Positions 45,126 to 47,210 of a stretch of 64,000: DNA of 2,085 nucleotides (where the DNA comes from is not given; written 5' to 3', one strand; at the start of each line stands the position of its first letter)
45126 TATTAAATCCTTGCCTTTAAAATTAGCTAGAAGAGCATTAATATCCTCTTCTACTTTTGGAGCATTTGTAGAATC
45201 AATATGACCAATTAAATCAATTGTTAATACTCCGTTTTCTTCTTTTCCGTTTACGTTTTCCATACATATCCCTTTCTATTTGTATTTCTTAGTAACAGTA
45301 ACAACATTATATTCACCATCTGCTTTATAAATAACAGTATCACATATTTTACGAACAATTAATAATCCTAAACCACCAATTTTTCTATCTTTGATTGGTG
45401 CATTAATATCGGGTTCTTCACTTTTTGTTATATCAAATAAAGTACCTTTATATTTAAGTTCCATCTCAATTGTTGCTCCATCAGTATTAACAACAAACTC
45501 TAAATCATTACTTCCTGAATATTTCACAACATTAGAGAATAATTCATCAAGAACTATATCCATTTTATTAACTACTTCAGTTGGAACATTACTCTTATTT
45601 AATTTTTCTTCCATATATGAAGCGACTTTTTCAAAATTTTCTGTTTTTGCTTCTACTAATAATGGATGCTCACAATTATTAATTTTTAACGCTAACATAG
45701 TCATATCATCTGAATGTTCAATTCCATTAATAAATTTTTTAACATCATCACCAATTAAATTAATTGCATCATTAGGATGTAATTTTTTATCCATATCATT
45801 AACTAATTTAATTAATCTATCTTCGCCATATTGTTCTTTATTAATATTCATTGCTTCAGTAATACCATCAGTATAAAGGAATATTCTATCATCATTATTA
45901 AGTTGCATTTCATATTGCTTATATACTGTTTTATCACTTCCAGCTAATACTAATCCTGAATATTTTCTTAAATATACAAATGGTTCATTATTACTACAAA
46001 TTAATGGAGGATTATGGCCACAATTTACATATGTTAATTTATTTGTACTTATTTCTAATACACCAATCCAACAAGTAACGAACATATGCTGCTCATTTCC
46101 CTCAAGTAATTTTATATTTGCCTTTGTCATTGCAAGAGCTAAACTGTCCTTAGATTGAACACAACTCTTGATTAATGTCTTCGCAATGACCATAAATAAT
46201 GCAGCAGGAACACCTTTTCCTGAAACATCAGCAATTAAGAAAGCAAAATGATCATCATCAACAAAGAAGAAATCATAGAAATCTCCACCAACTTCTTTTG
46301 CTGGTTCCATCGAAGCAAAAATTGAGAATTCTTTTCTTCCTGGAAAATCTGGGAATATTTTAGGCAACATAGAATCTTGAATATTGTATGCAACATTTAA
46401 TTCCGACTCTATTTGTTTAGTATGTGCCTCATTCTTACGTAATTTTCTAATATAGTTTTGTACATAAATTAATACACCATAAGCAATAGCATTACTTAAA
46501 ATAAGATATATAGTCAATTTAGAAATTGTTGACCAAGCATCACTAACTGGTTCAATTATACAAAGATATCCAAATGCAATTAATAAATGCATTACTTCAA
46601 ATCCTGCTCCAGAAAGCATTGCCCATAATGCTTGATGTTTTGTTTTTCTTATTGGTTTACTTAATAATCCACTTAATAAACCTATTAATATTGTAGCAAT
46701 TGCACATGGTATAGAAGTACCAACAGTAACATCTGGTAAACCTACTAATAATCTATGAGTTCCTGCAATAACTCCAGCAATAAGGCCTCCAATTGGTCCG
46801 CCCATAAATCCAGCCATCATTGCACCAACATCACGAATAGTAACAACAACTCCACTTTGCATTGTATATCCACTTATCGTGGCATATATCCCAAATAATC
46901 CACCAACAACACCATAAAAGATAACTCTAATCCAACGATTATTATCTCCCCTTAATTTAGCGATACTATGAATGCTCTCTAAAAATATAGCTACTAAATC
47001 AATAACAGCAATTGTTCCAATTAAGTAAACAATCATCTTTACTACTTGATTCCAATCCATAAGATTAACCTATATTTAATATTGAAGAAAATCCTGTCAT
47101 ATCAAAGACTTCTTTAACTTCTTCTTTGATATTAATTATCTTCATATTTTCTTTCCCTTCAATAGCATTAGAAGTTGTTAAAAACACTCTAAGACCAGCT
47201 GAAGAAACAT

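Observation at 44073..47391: Sigma-factor-less partner-switching operon ending in a STAS domain fused to an APH-type kinase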

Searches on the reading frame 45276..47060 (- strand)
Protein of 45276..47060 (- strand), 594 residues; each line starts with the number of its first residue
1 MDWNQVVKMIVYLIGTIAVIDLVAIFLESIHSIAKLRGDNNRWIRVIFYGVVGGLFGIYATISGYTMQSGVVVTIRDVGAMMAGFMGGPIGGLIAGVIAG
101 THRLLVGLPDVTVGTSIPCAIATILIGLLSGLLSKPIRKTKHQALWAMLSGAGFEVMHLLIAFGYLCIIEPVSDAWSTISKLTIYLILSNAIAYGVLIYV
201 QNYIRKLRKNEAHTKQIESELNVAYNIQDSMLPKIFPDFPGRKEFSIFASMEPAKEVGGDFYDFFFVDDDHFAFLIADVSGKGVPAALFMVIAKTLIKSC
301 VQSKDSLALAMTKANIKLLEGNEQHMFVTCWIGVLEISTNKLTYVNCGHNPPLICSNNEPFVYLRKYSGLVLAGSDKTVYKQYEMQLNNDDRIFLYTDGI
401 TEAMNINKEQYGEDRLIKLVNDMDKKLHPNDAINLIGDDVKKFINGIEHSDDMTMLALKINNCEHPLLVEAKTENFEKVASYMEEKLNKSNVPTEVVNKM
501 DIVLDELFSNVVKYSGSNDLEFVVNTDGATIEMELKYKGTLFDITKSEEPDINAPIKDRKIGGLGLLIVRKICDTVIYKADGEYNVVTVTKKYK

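Call 3: search_protein_families(library=pfam, proteins=[window:45276-47060:-], max_evalue=0.01)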
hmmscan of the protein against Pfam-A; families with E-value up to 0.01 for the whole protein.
window:45276-47060:- (594 aa): 3 families
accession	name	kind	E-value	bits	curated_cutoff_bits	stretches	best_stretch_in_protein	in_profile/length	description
PF07228.17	SpoIIE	-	3.6e-46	158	25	1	268-460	1-191/192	Stage II sporulation protein E (SpoIIE)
PF07694.17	5TM-5TMR_LYT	-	7.2e-26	91.2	24.6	1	38-200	10-165/169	5TMR of 5TMR-LYT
PF13581.12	HATPase_c_2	-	1.6e-14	54.4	27.4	1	470-591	2-127/127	Histidine kinase-like ATPase domain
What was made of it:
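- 45276..47060 (-): Membrane sensor-phosphatase of 594 aa: 5TMR-LYT (S-component-fold) domain, PP2C/SpoIIE phosphatase and RsbW-like GHKL domain. Pfam (call 3).
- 46461..46949 (-): 5TM-5TMR_LYT sensor domain (aa 38-200). Pfam PF07694, 91.2 bits (call 3).
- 45681..46259 (-): PP2C/SpoIIE phosphatase domain (aa 268-460). The metal-binding motifs GGDFYD, DVSGKG, YTDG and SDDMT are intact. Pfam PF07228, 158 bits (call 3).
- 45288..45653 (-): HATPase_c_2 (RsbW/SpoIIAB-like GHKL) domain (aa 470-591). The N-box (DELFSN) and G2 box (GGLGL) are kept. Pfam PF13581, 54.4 bits (call 3).
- On Partner-switching system (RsbV/W/U, SpoIIAA/AB/E type): Pfam SpoIIE 158 bits (call 3).
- On LytS/YhcK-type 5TMR-LYT receptors: PF07694 scores 91.2 bits against 24.6 (call 3).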

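Call 4: search_protein_families(library=ncbifam, proteins=[window:45276-47060:-], max_evalue=0.01)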
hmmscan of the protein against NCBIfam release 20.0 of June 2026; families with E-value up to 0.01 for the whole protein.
window:45276-47060:- (594 aa): 7 families
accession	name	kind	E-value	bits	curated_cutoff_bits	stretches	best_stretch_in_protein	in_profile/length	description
NF045505.1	RR_RssB_Pseudo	equivalog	2.8e-14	53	700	1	211-420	146-358/394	two-component system response regulator RssB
NF038263.1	prot_phos_SiaA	equivalog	3.3e-11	42.5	700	1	211-460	405-657/658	biofilm regulation protein phosphatase SiaA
TIGR02865.1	spore_II_E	equivalog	1.3e-07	30.1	490.8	1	255-460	564-763/764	stage II sporulation protein E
NF041045.1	RsbA_anti_sig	subfamily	2.4e-05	23.8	210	1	470-580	185-290/303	anti-sigma factor RsbA family regulatory protein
NF003144.0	PRK04069.1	equivalog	0.0055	16.1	145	0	495-590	38-140/161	anti-sigma B factor RsbW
TIGR01924.1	rsbW_low_gc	equivalog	0.0084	15.6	155.05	0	497-591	40-141/159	anti-sigma B factor RsbW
NF004935.0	PRK06288.1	equivalog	0.009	15.7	343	0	469-519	115-165/270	RNA polymerase sigma factor WhiG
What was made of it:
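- On SiaA, RssB and SpoIIE equivalogs: RssB 53 bits against 700, SiaA 42.5 against 700, SpoIIE 30.1 against 490.8 (call 4).
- Closest known: HsbR-HsbA. Different: The NCBIfam RssB-type model scores only 53 bits against a cut-off of 700 (call 4).
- Closest known: SiaABCD. Different: The NCBIfam SiaA model scores 42.5 bits against a cut-off of 700 (call 4).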

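Call 32: search_solved_structures(query=window:45276-47060:-, max_evalue=0.1, show_alignments=5)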
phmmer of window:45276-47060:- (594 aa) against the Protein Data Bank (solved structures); distinct sequences matched with E-value up to 0.1: 4.
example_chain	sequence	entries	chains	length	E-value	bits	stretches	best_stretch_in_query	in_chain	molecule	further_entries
3eq2_A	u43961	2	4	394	1.1e-11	47.4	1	133-404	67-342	Probable two-component response regulator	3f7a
3es2_A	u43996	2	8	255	5e-11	45.2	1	211-404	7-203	Probable two-component response regulator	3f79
3ke6_A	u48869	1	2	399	3.6e-09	39.1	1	253-490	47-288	Protein Rv1364c/MT1410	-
6k4e_A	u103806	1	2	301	1.4e-05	27.2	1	209-458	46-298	Putative serine phosphatase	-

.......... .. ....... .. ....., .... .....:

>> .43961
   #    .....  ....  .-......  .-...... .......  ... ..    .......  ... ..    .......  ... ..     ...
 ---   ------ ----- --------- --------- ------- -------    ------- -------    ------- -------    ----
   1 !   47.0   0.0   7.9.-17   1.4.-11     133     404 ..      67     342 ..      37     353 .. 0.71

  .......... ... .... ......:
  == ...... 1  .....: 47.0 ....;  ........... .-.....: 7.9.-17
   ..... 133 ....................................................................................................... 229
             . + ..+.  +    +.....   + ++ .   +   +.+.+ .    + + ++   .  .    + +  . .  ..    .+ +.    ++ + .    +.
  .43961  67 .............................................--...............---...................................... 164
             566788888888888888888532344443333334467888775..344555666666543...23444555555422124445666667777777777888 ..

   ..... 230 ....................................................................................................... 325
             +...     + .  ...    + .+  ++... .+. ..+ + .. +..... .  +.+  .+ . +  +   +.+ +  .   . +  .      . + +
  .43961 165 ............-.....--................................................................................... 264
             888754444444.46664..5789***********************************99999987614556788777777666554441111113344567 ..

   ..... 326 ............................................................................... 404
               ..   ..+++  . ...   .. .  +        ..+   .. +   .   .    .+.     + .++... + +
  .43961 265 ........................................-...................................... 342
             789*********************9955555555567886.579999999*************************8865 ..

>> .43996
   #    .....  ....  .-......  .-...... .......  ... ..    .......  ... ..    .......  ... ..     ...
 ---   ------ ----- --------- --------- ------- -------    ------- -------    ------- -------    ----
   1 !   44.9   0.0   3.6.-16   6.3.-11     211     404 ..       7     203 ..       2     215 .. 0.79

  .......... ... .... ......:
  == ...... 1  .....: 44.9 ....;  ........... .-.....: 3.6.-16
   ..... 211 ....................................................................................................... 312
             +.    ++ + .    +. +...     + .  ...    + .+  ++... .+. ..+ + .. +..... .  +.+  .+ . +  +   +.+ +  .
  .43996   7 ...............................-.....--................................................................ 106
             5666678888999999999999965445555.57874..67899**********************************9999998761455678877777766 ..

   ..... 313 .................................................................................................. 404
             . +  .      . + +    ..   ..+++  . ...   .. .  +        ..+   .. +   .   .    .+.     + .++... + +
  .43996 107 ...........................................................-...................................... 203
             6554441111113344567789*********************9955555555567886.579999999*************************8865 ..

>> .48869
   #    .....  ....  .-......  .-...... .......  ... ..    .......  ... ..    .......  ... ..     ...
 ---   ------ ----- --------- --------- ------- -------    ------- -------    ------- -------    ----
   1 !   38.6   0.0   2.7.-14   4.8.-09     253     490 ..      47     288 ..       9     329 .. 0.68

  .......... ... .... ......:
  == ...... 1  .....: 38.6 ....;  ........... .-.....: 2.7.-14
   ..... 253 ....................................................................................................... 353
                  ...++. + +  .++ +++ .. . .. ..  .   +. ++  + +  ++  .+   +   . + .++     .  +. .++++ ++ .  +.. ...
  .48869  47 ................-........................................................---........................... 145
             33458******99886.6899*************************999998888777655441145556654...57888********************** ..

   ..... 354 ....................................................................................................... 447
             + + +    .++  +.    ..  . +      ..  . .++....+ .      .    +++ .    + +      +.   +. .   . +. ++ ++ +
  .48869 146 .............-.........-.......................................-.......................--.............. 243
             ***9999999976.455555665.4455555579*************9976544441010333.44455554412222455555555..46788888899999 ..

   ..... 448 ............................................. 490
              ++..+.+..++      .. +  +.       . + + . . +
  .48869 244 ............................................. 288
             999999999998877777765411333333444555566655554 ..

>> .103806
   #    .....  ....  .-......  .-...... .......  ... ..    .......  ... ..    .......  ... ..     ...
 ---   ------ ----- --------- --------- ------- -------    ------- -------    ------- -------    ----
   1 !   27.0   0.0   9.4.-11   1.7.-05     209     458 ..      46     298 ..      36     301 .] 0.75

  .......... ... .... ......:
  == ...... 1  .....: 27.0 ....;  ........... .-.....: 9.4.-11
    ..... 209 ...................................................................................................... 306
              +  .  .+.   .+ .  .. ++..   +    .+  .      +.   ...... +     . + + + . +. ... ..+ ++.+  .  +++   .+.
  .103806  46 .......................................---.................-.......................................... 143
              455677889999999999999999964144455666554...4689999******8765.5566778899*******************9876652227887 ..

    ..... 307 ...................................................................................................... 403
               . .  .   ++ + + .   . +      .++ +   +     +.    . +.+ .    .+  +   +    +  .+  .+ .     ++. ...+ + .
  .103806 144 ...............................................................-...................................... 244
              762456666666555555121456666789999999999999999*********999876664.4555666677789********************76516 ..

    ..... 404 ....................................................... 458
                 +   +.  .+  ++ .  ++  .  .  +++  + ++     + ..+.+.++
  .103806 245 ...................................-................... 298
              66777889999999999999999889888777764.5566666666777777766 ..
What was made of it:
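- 45276..47060 (-): Closest solved relatives of the PP2C part are RssB, Rv1364c and SiaA (call 32).
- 45681..46259 (-): Motifs align with SiaA 6k4e and RssB 3eq2 (call 32).
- On Partner-switching system (RsbV/W/U, SpoIIAA/AB/E type): GGDFYD, DVSGKG, YTDG and SDDMT align with SiaA and RssB (call 32).
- Closest known: Rv1364c. Same: It is the third-best solved-structure hit (3ke6, E 3.6e-9, call 32).
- The PP2C motifs are intact, so a phospho-substrate is expected (call 32).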
